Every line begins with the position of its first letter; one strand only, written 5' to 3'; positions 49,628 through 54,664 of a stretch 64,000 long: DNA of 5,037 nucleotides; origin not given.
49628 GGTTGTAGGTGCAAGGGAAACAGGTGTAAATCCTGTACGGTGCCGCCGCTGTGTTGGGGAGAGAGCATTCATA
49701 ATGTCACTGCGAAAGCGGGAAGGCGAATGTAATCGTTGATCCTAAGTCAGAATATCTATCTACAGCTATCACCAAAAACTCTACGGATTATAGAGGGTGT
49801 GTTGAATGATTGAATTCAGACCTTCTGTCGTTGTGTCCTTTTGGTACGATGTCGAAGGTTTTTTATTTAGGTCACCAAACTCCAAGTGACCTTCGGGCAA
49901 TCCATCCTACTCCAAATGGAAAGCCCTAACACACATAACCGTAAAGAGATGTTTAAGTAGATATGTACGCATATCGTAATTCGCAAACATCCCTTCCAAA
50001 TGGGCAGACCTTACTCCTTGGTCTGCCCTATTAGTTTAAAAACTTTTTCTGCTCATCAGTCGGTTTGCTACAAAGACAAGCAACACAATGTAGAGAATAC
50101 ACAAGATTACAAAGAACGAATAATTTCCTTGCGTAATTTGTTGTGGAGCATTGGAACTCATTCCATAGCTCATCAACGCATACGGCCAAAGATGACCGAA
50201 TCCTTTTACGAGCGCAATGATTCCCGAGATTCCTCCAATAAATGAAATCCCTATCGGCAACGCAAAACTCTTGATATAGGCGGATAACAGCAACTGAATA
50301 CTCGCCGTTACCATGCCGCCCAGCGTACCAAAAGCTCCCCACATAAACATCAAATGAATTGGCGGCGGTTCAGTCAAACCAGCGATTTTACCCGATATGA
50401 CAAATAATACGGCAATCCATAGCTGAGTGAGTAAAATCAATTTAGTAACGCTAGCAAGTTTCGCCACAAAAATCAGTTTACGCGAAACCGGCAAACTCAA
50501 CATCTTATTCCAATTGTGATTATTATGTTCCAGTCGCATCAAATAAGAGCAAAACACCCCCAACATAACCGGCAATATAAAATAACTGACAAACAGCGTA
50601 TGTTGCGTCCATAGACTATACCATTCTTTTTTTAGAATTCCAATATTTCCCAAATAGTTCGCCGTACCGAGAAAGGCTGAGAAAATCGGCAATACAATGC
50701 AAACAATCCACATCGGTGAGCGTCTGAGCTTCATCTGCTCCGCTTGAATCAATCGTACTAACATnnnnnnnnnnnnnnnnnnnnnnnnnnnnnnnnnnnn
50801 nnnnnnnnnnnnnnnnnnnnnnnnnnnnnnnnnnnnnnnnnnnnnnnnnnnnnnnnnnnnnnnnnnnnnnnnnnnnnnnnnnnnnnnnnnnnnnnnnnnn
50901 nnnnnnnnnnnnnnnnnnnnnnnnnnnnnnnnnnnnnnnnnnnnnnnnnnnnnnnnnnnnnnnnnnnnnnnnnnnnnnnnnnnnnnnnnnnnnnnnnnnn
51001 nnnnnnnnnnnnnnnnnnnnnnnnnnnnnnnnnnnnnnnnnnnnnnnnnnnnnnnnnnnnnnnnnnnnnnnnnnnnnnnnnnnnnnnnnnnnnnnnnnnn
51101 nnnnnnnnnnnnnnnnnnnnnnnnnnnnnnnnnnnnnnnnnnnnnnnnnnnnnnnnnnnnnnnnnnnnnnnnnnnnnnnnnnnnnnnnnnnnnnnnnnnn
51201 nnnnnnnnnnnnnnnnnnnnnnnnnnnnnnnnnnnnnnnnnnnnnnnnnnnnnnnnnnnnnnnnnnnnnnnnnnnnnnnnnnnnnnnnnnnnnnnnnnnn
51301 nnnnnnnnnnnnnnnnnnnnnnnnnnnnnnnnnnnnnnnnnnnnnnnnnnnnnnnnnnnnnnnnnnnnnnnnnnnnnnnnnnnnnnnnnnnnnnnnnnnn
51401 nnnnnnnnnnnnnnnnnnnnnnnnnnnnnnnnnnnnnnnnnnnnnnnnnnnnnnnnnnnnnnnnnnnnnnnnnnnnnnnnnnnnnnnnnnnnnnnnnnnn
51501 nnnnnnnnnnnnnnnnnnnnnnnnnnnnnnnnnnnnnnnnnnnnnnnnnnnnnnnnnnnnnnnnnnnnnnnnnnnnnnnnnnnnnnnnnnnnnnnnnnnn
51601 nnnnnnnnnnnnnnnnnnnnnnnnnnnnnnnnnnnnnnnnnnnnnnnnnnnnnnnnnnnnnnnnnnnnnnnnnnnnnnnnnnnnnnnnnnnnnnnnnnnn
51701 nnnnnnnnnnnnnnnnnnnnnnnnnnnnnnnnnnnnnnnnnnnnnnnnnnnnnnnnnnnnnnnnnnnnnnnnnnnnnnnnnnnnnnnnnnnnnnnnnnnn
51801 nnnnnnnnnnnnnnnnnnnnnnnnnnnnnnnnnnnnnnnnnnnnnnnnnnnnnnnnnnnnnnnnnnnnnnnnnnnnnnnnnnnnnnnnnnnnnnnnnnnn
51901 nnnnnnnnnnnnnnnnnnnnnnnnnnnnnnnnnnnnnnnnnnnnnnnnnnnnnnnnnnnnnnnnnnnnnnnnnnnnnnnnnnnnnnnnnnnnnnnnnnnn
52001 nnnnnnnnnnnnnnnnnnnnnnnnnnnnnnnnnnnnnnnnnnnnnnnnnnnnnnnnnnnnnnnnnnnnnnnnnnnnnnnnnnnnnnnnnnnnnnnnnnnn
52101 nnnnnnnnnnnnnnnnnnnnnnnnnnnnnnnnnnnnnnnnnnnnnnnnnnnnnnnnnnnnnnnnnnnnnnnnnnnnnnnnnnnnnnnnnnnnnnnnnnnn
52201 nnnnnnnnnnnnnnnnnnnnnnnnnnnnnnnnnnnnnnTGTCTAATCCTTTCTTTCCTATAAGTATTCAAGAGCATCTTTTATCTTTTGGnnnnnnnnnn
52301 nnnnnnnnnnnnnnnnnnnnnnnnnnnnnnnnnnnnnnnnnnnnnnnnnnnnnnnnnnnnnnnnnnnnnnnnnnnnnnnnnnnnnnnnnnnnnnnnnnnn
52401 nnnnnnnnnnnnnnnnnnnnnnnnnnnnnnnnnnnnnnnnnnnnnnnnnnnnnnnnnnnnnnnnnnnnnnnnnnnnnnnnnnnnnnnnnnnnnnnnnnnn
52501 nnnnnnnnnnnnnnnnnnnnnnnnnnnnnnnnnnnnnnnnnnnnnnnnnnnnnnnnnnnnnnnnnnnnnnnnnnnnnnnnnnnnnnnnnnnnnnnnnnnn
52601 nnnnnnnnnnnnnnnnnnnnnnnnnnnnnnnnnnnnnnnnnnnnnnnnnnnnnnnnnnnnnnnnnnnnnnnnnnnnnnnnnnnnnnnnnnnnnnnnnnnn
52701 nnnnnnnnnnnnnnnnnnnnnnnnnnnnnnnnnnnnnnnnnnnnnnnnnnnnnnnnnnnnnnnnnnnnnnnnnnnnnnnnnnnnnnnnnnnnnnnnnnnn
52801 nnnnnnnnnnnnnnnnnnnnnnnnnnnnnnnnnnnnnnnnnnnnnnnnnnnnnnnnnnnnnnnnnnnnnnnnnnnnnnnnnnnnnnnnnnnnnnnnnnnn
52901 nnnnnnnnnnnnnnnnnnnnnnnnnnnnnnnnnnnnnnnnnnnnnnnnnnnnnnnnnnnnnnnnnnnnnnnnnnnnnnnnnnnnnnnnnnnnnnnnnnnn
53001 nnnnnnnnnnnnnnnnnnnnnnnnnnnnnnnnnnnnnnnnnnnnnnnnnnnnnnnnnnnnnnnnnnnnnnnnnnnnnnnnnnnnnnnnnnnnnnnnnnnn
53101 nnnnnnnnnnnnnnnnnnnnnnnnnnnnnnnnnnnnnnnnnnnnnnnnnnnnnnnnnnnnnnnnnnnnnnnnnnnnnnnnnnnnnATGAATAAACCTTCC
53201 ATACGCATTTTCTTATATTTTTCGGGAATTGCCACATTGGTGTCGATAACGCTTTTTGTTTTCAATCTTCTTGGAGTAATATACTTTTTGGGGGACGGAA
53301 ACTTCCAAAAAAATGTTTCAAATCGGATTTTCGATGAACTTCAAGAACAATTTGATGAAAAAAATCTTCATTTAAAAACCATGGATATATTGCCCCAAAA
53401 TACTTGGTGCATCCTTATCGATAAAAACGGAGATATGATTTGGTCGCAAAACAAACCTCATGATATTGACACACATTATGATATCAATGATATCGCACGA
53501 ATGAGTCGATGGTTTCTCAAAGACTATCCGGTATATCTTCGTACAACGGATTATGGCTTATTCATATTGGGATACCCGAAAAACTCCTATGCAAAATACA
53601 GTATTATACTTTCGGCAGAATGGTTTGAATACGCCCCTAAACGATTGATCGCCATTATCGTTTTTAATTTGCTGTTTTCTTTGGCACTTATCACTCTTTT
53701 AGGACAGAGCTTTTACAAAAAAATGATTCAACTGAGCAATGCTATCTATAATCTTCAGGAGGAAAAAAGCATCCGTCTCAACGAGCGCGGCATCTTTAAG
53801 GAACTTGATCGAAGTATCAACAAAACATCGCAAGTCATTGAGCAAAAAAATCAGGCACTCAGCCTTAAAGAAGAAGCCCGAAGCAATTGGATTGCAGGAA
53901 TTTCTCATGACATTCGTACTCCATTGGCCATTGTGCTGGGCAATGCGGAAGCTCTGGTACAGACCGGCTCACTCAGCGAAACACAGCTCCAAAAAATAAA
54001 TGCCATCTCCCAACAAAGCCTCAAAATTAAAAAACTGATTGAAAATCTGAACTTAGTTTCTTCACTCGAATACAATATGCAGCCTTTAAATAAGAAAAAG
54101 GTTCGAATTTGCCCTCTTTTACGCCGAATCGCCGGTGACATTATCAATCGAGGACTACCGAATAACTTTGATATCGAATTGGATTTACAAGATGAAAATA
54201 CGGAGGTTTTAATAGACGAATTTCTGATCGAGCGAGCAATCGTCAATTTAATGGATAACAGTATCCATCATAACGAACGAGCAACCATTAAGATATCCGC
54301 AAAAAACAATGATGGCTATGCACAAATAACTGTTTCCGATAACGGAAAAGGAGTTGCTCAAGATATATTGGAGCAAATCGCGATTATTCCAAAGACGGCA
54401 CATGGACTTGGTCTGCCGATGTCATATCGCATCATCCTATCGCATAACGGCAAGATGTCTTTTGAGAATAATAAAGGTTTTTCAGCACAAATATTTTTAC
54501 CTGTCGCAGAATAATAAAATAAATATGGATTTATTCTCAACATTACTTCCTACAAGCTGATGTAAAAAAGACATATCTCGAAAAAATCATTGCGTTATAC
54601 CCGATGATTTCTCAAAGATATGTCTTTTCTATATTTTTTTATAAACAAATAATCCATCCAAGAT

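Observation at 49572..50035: Orphan, promoter-equipped cobalamin riboswitch with no downstream gene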

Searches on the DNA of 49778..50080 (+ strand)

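Call 18: search_rna_families(source=window, start=49778, end=50080, threshold=evalue, max_evalue=10, show_alignments=3)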
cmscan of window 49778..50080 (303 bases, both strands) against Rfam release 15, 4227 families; matches with E-value up to 10: 1.
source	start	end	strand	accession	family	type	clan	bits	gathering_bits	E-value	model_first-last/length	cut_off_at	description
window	50043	50080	-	RF02276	Hammerhead_II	Gene; ribozyme;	CL00010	13.8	37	3.9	22-66/66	5'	Hammerhead ribozyme (type II)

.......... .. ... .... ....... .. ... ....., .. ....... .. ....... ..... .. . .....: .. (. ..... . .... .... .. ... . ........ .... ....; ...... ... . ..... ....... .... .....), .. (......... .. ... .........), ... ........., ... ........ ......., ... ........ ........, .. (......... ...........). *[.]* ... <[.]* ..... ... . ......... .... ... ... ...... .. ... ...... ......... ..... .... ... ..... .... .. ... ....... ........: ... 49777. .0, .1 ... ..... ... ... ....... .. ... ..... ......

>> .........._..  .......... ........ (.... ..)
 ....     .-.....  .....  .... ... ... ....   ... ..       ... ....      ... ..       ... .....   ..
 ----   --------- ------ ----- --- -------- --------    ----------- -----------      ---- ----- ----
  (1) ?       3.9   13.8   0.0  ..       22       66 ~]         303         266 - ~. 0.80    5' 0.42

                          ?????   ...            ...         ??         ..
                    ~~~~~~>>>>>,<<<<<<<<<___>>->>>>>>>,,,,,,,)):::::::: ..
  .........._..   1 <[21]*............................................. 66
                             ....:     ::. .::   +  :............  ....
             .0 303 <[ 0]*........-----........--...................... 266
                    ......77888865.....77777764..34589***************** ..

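Call 60: build_rna_model(alignment_id=A3, structure=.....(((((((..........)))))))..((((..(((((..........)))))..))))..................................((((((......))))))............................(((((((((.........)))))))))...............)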
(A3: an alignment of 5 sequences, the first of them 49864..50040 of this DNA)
Model R1 built from alignment A3 (5 sequences, 185 columns); structure: as given.
model positions 180; base pairs 31; branch points 3; effective number of sequences 1.22; information 0.589 bits per position. Calibrated on 0.2 Mb of random sequence (short: E-values are rough).
structure used (alignment columns):
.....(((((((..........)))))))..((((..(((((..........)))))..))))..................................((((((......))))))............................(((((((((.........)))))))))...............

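Call 61: search_with_rna_model(model_id=R1, sources=[window, L001, L002, L003, L004, L005, L006, L007, L008, L009, L010, L011, L012, L013, L014, L015, L016, L017, L018, L019, L020, L021, L022, L023, L024, L025, L026, L027, L028, L029, L030, L031, L032, L033, L034, L035, L036, L037, L038, L039, L040, L041, L042, L043, L044, L045, L046, L047, L048, L049, L050, L051, L052, L053, L054, L055, L056, L057, L058, L059, L060, L061, L062, L063, L064, L065, L066, L067, L068, L069, L070, L071, L072, L073, L074, L075, L076, L077, L078, L079, L080, L081, L082, L084, L085, L090, L093, L097, L098, L099, L100, L101, L108, L110], max_evalue=10, make_alignment=true)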
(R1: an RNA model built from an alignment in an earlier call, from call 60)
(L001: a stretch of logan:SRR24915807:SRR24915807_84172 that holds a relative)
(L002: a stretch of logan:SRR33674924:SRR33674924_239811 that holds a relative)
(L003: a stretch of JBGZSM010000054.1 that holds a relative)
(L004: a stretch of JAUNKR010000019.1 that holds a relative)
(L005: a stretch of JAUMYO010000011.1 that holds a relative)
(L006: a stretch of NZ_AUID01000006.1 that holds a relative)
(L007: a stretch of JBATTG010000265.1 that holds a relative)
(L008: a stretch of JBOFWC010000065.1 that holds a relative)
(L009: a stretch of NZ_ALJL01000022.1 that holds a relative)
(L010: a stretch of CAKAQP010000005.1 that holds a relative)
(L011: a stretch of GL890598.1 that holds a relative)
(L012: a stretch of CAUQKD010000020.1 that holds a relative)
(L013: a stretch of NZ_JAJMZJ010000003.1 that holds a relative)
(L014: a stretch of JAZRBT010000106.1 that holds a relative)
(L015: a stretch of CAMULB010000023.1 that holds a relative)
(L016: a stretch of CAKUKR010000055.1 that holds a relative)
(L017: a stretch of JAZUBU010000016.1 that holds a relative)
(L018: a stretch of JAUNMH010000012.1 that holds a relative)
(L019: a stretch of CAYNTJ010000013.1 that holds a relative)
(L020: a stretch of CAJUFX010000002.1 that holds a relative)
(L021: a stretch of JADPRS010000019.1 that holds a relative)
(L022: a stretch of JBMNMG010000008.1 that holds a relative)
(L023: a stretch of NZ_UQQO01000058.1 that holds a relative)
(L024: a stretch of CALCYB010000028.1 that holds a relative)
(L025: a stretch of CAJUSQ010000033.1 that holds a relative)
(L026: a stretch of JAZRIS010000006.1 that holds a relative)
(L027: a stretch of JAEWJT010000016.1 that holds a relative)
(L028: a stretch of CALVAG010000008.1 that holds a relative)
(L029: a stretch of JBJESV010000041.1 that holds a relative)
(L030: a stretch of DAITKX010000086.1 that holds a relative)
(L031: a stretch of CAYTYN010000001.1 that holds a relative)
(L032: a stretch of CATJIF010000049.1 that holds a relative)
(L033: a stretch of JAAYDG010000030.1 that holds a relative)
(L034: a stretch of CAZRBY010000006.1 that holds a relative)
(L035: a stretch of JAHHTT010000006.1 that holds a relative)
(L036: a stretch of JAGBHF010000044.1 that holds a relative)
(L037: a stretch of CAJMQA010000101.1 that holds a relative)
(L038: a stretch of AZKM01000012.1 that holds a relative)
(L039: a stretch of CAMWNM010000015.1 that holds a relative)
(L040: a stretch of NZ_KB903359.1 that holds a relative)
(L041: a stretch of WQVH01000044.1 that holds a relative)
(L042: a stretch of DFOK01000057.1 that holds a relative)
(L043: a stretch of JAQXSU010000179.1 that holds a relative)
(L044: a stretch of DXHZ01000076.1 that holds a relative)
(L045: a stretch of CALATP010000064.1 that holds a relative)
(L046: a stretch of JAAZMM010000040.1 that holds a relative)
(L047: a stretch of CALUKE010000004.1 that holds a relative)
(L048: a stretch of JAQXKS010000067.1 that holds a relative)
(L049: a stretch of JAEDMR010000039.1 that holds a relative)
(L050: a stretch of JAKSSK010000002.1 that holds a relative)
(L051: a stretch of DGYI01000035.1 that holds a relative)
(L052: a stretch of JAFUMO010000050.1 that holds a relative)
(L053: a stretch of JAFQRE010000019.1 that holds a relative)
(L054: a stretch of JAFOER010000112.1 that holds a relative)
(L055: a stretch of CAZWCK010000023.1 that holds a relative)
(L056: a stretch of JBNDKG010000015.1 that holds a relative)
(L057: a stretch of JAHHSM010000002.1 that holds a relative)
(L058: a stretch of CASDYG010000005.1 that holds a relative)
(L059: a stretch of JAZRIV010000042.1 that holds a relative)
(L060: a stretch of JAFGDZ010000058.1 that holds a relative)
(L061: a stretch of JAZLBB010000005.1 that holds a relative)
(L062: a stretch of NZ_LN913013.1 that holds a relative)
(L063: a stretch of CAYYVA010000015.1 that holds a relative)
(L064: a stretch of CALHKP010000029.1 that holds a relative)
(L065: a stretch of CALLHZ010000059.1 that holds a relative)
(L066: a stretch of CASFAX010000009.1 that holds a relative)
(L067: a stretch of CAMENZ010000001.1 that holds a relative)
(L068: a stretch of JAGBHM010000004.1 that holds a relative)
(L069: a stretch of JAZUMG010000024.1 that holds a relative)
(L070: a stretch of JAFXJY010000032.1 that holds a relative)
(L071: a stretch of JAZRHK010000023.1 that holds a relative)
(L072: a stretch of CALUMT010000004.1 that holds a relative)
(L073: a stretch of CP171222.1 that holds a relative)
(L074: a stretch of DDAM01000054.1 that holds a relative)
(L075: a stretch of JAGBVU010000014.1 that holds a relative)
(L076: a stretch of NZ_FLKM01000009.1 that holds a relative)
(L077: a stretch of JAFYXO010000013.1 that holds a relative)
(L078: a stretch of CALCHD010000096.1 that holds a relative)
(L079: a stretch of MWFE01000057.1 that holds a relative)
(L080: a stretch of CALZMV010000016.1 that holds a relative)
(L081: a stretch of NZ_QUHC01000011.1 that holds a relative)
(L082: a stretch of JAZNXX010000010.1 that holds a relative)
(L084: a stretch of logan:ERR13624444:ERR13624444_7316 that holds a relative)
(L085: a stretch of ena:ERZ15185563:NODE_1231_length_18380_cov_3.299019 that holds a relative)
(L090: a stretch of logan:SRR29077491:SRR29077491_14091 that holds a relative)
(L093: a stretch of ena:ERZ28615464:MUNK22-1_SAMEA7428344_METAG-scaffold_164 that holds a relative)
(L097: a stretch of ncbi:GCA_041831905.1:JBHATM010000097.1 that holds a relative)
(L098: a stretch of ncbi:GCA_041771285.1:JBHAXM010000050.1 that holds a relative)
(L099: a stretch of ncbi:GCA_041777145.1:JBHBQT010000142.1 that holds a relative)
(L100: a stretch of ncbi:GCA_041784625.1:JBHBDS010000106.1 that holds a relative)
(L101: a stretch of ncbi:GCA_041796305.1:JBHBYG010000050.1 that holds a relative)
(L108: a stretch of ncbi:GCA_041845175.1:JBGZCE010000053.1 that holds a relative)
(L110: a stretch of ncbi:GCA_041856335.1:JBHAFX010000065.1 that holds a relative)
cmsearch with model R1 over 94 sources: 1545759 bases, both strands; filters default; matches with E-value up to 10: 11.
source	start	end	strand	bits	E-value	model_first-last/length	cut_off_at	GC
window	49864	50040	+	218.3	3.1e-50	1-180/180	no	0.42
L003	9425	9602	-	210.8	2.1e-48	1-180/180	no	0.42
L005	9405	9586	-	206.1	2.8e-47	1-180/180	no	0.49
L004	9394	9574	-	205.7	3.7e-47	1-180/180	no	0.45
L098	2421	2591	-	149.1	2.3e-33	1-180/180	no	0.47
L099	2421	2591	-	149.1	2.3e-33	1-180/180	no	0.47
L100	2421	2591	-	149.1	2.3e-33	1-180/180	no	0.47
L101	2421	2591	-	149.1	2.3e-33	1-180/180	no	0.47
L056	2487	2624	-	12.3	4.6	1-180/180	no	0.33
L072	6522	6625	+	12.2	4.9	1-180/180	no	0.42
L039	13290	13331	+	11.7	6.7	129-165/180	no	0.62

Alignment A4: 11 matches aligned to the model, 230 columns, each read 5' to 3' on its own strand. Consensus structure (alignment columns), stored with it:
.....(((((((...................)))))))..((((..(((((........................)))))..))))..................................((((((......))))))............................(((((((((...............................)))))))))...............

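Call 62: search_with_rna_model(model_id=R1, sources=[window, L003, L004, L005, L098], max_evalue=1e-10, make_alignment=true)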
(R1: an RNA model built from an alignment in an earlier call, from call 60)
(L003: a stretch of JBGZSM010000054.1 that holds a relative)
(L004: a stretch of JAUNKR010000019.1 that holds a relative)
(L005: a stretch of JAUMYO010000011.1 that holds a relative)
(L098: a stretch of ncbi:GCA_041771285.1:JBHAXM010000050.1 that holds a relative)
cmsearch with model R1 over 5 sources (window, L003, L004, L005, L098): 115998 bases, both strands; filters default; matches with E-value up to 1e-10: 5.
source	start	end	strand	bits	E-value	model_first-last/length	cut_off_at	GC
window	49864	50040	+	218.3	2.4e-51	1-180/180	no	0.42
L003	9425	9602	-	210.8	1.6e-49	1-180/180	no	0.42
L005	9405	9586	-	206.1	2.1e-48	1-180/180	no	0.49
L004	9394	9574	-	205.7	2.8e-48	1-180/180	no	0.45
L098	2421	2591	-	149.1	1.7e-34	1-180/180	no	0.47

Alignment A5: 5 matches aligned to the model, 185 columns, each read 5' to 3' on its own strand. Consensus structure (alignment columns), stored with it:
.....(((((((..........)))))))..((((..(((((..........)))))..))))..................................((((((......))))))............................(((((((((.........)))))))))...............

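Call 72: search_with_rna_model(model_id=R1, sources=[L118, L119, L120, L121, L122, L123, L102, L103, L104, L105, L106, L107, L109, L111, L112, L113, L114, L115, L116, L117, L086, L087, L088, L089, L091, L092, L094, L095, L096], max_evalue=0.01)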
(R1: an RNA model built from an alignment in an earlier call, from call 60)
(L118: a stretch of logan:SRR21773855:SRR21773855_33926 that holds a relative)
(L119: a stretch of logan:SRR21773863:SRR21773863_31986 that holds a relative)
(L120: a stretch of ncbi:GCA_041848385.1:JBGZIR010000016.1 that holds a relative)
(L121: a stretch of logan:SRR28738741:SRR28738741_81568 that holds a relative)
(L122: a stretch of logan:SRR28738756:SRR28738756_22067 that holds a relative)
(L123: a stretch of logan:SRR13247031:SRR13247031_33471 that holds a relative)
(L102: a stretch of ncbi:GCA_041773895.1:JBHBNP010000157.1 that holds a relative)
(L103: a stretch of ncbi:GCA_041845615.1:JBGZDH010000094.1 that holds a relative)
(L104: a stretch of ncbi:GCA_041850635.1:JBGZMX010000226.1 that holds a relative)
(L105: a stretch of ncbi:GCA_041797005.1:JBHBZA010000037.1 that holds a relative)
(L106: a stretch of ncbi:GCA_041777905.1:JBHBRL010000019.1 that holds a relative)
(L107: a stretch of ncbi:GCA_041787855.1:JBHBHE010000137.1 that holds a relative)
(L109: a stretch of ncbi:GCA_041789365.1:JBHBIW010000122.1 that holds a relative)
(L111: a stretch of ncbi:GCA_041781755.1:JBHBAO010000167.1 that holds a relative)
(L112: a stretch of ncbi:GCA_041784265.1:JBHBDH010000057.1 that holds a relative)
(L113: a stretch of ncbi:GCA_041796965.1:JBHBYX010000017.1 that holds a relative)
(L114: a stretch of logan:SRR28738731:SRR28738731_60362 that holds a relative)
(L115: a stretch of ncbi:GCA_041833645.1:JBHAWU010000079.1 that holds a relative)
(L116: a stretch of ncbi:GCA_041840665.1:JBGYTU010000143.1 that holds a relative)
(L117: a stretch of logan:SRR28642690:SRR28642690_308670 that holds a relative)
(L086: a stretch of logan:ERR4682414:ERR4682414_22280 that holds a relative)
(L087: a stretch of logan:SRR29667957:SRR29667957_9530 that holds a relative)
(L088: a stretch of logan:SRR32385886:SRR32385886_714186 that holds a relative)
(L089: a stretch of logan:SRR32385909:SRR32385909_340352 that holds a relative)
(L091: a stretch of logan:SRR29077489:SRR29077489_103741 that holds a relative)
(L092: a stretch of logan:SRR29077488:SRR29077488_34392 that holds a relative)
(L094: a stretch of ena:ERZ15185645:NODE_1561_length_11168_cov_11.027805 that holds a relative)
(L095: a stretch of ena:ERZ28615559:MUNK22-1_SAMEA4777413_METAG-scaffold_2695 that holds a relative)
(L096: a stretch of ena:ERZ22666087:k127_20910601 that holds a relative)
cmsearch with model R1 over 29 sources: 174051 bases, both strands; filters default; matches with E-value up to 0.01: 7.
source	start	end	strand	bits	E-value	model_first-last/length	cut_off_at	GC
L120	2425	2602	-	210.8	2.4e-49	1-180/180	no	0.42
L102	2421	2591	-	149.1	2.5e-34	1-180/180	no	0.47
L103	2421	2591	-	149.1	2.5e-34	1-180/180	no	0.47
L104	2421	2591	-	149.1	2.5e-34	1-180/180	no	0.47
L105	2421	2591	-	149.1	2.5e-34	1-180/180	no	0.47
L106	2421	2591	-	149.1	2.5e-34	1-180/180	no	0.47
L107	2421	2591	-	149.1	2.5e-34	1-180/180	no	0.47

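Call 84: search_dna_similar(query=window:49778-50040:+, collection=plasmids, mode=distant, max_evalue=0.001, max_rows=10)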
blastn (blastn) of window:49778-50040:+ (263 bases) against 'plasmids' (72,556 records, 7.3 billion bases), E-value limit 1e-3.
No match.

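Call 85: search_dna_similar(query=window:49778-50040:+, collection=phages, mode=distant, max_evalue=0.001, max_rows=10)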
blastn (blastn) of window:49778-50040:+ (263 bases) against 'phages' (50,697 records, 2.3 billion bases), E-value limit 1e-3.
No match.

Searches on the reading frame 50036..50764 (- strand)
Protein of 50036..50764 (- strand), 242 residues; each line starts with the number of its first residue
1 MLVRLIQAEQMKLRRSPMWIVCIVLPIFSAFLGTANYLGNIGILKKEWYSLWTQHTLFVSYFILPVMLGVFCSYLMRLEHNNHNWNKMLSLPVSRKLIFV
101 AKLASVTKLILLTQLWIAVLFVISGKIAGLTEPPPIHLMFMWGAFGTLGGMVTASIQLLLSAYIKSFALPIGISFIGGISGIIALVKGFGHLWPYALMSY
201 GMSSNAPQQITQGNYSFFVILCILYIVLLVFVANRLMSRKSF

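Call 6: search_protein_families(library=pfam, proteins=[window:50036-50764:-])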
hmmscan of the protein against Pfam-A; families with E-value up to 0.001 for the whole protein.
window:50036-50764:- (242 aa): 2 families
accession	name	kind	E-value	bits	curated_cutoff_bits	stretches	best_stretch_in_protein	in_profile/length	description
PF12730.13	ABC2_membrane_4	-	5.5e-31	108.4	27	1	5-181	1-179/179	ABC-2 family transporter protein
PF13346.12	ABC2_membrane_5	-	0.00078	19.5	25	0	54-241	33-203/205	ABC-2 family transporter protein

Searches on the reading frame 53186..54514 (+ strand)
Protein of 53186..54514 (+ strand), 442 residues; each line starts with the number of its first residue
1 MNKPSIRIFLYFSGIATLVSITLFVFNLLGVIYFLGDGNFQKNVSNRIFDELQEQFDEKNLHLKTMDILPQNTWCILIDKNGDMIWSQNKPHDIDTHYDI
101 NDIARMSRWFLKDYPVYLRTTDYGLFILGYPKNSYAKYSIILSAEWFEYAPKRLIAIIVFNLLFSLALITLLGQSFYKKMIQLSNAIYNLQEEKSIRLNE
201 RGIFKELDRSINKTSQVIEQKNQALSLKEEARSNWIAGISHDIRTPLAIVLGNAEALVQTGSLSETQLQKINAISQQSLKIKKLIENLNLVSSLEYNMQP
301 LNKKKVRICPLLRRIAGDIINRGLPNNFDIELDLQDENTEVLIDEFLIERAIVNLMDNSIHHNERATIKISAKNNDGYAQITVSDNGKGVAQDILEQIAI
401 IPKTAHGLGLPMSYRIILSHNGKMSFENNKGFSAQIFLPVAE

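Call 6: search_protein_families(library=pfam, proteins=[window:53186-54514:+])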
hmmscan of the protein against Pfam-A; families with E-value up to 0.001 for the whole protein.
window:53186-54514:+ (442 aa): 3 families
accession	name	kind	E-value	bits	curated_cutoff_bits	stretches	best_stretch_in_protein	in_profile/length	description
PF02518.31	HATPase_c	-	1.3e-14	55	26.4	1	344-441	2-110/111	Histidine kinase-, DNA gyrase B-, and HSP90-like ATPase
PF00512.31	HisKA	-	9.9e-14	51.6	26.9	1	231-295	1-64/66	His Kinase A (phospho-acceptor) domain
PF13589.12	HATPase_c_3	-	1.9e-05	25.1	25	1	349-397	4-52/137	Histidine kinase-, DNA gyrase B-, and HSP90-like ATPase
